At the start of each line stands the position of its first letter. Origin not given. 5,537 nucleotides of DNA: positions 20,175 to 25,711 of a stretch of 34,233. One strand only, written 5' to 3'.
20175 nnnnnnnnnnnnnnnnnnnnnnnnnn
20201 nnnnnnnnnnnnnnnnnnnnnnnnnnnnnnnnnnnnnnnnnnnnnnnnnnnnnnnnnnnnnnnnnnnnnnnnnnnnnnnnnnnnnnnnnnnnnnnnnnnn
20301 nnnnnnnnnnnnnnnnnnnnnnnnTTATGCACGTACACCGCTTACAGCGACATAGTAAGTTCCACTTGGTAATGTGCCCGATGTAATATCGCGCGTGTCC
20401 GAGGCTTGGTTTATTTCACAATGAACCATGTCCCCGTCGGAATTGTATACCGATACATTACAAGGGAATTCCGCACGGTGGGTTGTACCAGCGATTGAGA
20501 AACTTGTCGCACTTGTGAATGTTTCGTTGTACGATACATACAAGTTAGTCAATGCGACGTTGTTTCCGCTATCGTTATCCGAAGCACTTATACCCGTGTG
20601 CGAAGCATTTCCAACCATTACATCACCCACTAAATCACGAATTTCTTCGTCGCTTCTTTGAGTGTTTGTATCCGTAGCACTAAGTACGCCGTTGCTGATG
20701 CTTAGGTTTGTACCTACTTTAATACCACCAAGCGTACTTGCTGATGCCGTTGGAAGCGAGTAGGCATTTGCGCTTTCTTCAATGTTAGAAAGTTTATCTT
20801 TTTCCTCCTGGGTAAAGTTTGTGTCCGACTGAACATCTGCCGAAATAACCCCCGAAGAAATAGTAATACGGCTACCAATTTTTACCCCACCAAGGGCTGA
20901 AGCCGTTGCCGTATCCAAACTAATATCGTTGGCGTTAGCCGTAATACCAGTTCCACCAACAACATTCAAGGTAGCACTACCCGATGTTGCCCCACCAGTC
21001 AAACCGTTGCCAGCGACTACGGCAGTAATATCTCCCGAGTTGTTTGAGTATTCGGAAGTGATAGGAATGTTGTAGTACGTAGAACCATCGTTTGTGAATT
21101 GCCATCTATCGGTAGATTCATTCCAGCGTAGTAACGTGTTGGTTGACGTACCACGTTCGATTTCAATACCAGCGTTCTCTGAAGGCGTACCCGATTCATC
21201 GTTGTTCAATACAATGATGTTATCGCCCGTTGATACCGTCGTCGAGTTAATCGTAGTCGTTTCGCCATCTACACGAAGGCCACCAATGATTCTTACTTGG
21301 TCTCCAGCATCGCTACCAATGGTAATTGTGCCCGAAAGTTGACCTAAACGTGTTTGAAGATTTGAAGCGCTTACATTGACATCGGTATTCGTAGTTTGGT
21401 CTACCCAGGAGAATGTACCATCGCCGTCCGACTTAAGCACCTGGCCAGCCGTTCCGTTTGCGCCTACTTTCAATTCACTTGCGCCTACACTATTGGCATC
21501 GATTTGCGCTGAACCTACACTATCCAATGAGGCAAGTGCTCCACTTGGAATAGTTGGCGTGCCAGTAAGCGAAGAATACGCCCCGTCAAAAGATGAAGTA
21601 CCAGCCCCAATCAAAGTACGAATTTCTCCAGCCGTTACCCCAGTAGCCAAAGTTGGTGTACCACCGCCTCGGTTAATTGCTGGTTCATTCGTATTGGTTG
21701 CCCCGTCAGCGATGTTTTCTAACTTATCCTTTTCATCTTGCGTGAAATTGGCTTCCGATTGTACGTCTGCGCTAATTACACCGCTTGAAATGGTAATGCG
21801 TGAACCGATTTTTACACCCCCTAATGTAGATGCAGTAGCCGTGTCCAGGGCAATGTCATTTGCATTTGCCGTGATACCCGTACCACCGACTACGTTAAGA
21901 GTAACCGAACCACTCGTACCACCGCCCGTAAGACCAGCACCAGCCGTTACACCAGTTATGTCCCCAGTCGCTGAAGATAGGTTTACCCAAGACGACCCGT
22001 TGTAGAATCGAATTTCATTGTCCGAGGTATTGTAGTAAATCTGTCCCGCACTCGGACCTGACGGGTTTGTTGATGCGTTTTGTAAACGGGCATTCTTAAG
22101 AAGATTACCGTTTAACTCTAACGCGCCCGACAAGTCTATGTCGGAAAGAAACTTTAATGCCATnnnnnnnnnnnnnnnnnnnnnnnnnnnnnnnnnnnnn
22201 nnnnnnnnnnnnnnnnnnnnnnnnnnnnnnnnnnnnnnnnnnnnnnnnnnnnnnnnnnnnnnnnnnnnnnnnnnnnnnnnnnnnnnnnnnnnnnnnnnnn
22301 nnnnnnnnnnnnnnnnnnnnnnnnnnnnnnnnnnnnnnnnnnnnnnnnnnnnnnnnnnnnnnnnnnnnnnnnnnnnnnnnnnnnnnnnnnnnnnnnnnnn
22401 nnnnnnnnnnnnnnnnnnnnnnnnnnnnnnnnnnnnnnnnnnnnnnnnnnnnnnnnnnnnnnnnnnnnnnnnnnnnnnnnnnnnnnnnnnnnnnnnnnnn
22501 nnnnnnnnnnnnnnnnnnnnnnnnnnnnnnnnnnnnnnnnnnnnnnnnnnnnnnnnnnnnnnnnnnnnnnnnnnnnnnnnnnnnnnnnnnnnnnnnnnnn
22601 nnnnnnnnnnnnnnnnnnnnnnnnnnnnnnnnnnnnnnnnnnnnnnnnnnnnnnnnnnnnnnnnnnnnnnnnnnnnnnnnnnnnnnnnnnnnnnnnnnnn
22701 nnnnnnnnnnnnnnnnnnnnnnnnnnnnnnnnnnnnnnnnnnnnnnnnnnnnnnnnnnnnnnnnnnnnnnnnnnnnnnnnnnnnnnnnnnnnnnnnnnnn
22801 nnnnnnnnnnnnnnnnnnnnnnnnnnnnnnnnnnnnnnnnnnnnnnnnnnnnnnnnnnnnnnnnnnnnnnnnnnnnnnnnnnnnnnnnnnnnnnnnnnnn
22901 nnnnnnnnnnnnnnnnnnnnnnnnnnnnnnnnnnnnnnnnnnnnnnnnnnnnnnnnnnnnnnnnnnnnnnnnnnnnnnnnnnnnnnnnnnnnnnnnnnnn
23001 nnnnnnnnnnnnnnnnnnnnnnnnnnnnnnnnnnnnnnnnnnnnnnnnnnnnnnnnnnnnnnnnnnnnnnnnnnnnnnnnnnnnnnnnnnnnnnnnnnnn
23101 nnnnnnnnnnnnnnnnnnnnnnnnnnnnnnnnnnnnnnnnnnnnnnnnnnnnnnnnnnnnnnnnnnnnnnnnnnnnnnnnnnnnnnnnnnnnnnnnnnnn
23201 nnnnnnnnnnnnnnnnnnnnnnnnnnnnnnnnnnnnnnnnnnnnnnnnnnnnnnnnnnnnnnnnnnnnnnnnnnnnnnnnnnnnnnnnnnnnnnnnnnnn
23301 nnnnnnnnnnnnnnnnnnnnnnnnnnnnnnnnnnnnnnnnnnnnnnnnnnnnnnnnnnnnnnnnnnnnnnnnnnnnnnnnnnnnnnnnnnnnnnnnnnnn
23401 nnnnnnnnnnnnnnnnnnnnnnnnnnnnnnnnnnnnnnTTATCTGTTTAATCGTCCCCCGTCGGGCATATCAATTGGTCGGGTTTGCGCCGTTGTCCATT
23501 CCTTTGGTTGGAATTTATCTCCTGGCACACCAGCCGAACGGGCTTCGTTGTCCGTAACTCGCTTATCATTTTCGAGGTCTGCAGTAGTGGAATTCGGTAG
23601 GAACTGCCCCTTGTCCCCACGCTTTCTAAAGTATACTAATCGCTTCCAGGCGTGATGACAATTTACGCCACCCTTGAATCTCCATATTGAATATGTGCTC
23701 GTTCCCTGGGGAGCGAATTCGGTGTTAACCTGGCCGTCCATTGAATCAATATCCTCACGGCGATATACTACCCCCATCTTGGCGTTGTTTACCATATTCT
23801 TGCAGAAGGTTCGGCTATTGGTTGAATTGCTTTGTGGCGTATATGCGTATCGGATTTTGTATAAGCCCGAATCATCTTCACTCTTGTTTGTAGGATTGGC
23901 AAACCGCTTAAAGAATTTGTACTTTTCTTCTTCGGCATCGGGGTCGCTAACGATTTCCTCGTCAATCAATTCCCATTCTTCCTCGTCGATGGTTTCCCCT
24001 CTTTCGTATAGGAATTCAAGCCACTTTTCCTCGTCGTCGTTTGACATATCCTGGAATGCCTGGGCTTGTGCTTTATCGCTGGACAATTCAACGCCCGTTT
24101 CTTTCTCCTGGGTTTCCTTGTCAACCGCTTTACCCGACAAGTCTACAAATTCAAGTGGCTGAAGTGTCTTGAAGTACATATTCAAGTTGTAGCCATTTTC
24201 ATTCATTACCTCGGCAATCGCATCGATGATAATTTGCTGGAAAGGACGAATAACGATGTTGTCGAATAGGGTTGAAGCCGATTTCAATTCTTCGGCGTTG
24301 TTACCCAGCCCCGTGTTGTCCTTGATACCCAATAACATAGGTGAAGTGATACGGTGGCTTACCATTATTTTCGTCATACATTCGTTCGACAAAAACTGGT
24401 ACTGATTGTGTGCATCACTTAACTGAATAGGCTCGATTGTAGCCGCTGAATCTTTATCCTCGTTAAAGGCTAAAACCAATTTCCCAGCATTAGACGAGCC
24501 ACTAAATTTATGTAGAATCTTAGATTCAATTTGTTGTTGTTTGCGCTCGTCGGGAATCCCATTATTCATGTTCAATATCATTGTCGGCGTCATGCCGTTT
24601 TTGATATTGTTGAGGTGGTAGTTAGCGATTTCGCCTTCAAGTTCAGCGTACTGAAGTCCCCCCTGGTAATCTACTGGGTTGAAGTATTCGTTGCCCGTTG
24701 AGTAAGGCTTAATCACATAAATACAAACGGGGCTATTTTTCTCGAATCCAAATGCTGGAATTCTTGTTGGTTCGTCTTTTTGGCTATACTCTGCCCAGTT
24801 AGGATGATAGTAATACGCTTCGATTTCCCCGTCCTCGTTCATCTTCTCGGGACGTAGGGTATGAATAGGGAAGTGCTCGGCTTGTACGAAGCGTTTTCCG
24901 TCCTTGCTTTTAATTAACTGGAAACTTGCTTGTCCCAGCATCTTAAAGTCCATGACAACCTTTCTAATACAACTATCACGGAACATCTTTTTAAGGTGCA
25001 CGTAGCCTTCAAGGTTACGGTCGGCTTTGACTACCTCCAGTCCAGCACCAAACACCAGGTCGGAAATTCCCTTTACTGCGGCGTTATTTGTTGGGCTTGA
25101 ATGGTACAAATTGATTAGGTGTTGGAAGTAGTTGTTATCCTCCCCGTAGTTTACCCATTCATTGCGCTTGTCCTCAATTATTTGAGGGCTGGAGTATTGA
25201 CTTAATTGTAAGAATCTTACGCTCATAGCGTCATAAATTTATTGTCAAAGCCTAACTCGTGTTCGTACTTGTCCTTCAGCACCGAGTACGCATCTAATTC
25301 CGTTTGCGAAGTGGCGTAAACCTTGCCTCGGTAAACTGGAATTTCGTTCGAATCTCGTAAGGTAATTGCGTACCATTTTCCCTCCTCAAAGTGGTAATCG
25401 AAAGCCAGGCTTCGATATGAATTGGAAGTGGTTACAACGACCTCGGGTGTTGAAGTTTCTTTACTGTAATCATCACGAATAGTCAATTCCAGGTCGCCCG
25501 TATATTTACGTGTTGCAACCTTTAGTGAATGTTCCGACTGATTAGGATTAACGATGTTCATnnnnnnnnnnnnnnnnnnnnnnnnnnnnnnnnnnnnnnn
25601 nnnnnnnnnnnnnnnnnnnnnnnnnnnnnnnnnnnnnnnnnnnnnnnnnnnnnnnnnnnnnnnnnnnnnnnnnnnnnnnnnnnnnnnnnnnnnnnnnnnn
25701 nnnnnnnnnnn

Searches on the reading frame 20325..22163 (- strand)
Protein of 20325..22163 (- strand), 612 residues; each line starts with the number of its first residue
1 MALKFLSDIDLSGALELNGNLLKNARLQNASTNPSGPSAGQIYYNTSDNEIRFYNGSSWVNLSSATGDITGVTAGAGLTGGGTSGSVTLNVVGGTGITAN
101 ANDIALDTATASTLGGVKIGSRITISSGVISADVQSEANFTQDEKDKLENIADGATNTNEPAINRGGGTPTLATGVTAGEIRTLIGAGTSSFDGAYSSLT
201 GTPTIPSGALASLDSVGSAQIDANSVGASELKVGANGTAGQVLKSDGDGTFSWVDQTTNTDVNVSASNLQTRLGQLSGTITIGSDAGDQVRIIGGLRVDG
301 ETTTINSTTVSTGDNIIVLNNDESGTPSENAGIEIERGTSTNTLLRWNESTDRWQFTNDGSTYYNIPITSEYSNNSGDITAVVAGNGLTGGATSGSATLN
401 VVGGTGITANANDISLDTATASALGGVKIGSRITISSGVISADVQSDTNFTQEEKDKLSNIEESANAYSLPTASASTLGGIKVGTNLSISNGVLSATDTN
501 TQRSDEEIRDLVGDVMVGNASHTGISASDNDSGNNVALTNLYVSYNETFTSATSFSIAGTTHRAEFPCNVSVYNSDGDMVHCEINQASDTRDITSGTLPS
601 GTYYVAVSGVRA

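Call 10: search_protein_families(library=phrogs, proteins=[window:20325-22163:-], max_evalue=0.001)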
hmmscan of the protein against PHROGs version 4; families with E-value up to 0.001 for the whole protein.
window:20325-22163:- (612 aa): 4 families
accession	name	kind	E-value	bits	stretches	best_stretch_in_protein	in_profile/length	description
phrog_38707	-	unknown function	9.7e-12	45.3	1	12-105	4-98/675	-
phrog_8309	-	unknown function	9.8e-12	45.6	1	13-65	5-57/312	-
phrog_4366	-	head and packaging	5e-05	24.6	0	97-148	8-59/91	head fiber protein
phrog_25721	-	unknown function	9e-05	22.7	1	30-69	48-87/340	-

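Call 11: search_protein_families(library=pfam, proteins=[window:20325-22163:-], max_evalue=0.01)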
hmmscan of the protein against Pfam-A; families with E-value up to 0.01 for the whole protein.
window:20325-22163:- (612 aa): 1 family
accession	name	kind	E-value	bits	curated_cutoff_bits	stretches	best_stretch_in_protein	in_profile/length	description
PF11133.13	Phage_head_fibr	-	6.6e-07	29.5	24.6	1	446-493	207-254/277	Head fiber protein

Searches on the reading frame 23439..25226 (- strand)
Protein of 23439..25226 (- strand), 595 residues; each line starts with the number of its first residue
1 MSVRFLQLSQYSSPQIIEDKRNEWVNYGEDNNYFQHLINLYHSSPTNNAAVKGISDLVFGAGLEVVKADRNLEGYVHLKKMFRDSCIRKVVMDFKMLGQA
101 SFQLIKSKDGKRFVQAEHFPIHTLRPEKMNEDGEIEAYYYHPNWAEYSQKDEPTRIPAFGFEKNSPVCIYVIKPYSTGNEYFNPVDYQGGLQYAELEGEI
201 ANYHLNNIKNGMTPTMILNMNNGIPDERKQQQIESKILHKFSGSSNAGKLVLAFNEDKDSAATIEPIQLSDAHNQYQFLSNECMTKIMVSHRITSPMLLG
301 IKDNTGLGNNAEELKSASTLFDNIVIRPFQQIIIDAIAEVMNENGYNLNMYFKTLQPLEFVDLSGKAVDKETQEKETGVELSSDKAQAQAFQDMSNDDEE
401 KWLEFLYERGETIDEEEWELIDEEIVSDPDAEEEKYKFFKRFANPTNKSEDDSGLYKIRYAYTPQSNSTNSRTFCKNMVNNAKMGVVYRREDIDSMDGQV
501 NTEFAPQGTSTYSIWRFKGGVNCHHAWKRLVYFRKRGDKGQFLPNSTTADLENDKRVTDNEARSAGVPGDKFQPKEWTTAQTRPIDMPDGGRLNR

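Call 10: search_protein_families(library=phrogs, proteins=[window:23439-25226:-], max_evalue=0.001)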
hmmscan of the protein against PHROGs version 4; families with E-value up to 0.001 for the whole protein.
window:23439-25226:- (595 aa): 4 families
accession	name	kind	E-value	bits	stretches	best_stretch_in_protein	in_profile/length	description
phrog_33693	-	head and packaging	9.8e-116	388.4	1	4-594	2-559/560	portal protein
phrog_11226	-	head and packaging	1.1e-23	84.9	1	5-362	5-381/388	portal protein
phrog_68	-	head and packaging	3e-06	27.1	1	77-340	86-327/344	portal protein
phrog_12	-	head and packaging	6e-05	23.2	1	201-364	237-389/646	portal protein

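Call 11: search_protein_families(library=pfam, proteins=[window:23439-25226:-], max_evalue=0.01)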
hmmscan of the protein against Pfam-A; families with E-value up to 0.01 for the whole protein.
window:23439-25226:- (595 aa): 2 families
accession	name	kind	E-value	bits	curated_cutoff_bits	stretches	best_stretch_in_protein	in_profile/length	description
PF04860.17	Phage_portal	-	1.1e-06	28.5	39.1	1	86-338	54-273/321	Phage portal protein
PF09816.14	EAF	-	0.0059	17.4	26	0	447-491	11-42/105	RNA polymerase II transcription elongation factor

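Call 16: find_related_loci(query=window:23439-25226:-, collection=viral_contigs, flank=10000)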
Query window:23439-25226:- (595 aa) in viral_contigs; peptide patterns used: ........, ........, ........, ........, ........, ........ (x = any residue, [..] = any of these).
94 stretches matched a pattern; 92 encode a relative of the query (tblastn E <= 1e-3); the best 80 are kept; 80 distinct loci.
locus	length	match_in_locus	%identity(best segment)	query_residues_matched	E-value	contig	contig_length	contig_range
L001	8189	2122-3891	58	1-593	0e+0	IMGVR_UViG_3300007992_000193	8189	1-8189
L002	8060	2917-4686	58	1-593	0e+0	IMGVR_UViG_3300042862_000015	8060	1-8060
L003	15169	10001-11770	58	1-593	0e+0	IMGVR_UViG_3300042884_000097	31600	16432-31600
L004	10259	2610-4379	58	1-593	0e+0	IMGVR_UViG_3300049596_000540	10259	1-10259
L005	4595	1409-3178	58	1-593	0e+0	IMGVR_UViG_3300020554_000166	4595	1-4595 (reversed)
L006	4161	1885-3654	58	1-593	0e+0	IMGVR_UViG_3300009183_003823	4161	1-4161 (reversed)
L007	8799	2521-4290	58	1-593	0e+0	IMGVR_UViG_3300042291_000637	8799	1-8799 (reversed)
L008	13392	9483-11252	58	1-593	0e+0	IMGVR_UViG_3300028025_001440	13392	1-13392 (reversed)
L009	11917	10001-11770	58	1-593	0e+0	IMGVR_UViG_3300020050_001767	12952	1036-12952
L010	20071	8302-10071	58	1-593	0e+0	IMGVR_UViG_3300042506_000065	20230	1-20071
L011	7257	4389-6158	58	1-593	0e+0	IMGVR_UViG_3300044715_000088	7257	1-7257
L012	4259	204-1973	58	1-593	0e+0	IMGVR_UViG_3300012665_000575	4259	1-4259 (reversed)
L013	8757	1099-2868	58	1-593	0e+0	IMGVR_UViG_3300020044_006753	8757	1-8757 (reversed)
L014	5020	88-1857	58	1-593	0e+0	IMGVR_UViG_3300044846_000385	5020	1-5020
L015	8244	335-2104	58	1-593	0e+0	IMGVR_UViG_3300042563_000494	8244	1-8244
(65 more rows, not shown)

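Call 43: search_dna_similar(query=window:23439-25226:-, collection=phages, mode=protein, max_rows=25)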
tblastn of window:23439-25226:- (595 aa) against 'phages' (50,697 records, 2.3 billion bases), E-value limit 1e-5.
Records with a match: 4; places in all: 4; records where one place covers at least 80% of the query: 4.
Best place of each record, by identity: <60% 4.
By first word of the organism name: Nonlabens 4.
By host as written in the record: Persicivirga sp. IMCC12024 4.
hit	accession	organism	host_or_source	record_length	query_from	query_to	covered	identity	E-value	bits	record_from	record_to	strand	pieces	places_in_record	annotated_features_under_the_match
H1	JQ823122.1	Nonlabens phage P12024S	Persicivirga sp. IMCC12024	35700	3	593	99%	36.3%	7e-107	359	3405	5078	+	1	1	phage portal protein | hypothetical protein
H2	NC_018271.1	Nonlabens phage P12024S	Persicivirga sp. IMCC12024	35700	3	593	99%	36.3%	7e-107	359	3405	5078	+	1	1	portal protein | hypothetical protein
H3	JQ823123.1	Nonlabens phage P12024L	Persicivirga sp. IMCC12024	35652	3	593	99%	36.3%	8e-107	358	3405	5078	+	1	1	phage portal protein | hypothetical protein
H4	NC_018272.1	Nonlabens phage P12024L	Persicivirga sp. IMCC12024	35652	3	593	99%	36.3%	8e-107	358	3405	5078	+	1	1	portal protein | hypothetical protein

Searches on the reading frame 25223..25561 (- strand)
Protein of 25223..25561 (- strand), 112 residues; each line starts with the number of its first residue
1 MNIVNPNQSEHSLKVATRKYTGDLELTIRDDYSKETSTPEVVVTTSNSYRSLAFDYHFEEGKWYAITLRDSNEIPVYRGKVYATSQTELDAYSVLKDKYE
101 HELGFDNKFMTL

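Call 10: search_protein_families(library=phrogs, proteins=[window:25223-25561:-], max_evalue=0.001)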
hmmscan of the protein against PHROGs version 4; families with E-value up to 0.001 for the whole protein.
window:25223-25561:- (112 aa): 1 family
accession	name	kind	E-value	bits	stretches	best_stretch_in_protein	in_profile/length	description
phrog_31097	-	unknown function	7e-05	23.8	1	47-94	72-115/125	-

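Call 11: search_protein_families(library=pfam, proteins=[window:25223-25561:-], max_evalue=0.01)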
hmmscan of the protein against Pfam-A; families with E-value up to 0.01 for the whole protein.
window:25223-25561:- (112 aa): 1 family
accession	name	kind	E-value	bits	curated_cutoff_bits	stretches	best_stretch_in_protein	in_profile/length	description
PF04174.18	CP_ATPgrasp_1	-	0.0032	17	23.1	1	6-90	111-194/332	A circularly permuted ATPgrasp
